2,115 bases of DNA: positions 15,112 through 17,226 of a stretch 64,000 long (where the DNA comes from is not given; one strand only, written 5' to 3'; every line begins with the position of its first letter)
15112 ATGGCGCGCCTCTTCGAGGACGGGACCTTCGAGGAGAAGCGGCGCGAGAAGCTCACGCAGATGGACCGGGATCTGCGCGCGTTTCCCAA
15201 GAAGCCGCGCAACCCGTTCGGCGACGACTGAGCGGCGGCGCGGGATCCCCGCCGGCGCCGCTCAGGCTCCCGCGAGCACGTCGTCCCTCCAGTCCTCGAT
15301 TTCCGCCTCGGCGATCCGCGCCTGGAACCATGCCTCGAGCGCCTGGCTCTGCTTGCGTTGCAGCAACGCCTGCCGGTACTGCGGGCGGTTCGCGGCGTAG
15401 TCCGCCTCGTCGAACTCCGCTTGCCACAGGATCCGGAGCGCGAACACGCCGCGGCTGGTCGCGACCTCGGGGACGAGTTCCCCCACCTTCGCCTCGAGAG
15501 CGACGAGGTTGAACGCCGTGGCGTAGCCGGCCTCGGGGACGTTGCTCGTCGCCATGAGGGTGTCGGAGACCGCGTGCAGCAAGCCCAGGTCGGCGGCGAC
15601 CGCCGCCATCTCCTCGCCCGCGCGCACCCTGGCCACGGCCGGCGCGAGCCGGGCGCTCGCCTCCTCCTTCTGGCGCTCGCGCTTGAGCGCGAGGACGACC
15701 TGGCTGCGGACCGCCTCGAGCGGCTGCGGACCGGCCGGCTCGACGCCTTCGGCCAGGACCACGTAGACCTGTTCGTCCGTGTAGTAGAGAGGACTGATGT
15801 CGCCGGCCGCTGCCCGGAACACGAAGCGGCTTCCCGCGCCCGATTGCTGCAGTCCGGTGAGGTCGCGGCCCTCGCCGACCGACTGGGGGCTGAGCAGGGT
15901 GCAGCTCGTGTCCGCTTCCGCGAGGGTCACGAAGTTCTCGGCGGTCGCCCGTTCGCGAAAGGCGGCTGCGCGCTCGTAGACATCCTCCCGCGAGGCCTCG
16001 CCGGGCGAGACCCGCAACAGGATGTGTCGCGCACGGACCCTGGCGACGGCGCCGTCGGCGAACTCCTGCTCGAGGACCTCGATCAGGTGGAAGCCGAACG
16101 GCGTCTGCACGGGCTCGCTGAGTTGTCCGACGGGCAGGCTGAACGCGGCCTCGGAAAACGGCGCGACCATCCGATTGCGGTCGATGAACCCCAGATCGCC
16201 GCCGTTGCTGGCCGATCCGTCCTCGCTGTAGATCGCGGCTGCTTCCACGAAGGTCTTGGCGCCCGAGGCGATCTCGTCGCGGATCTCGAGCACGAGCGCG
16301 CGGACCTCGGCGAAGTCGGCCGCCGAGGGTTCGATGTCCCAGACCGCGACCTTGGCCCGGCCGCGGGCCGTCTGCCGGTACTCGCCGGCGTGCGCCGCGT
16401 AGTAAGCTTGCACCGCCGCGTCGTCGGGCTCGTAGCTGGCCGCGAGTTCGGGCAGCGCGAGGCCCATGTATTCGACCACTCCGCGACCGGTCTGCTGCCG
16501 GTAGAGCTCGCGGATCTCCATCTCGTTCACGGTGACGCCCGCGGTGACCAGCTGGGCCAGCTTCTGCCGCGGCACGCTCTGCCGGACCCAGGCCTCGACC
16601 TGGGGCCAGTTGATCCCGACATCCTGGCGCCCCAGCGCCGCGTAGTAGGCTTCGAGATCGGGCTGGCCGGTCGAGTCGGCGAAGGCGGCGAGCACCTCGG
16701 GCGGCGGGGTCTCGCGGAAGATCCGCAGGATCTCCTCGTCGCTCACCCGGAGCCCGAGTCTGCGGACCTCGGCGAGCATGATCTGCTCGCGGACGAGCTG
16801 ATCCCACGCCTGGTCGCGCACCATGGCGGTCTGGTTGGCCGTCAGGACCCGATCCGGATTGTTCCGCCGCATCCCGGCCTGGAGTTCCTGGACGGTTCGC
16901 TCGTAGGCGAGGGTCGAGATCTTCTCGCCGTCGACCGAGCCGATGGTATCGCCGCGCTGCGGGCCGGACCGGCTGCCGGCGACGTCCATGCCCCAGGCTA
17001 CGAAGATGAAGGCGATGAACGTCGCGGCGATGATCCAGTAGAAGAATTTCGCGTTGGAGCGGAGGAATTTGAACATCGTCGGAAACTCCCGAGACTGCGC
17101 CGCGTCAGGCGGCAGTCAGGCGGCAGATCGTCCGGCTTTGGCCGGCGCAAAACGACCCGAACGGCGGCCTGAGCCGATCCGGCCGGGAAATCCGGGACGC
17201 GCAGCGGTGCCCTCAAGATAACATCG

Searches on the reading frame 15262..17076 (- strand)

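Call 34: search_protein_families(library=pfam, proteins=[window:15262-17076:-], max_evalue=0.00001)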
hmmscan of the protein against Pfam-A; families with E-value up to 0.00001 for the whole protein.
window:15262-17076:- (604 aa): 5 families
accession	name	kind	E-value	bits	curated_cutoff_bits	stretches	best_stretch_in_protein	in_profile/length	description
PF00639.27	Rotamase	-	1.1e-28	100.5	21.7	1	251-334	11-95/97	PPIC-type PPIASE domain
PF13623.11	SurA_N_2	-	1.3e-27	96.9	28.5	1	3-147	2-144/145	SurA-like N-terminal domain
PF13616.12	Rotamase_3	-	1.4e-22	80.9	22.5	1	254-337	32-115/116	PPIC-type PPIASE domain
PF13624.11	SurA_N_3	-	2.7e-22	79.8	27.2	1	1-173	1-161/162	SurA-like N-terminal domain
PF13145.12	Rotamase_2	-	5.7e-16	59.9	27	1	217-336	1-107/121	PPIC-type PPIASE domain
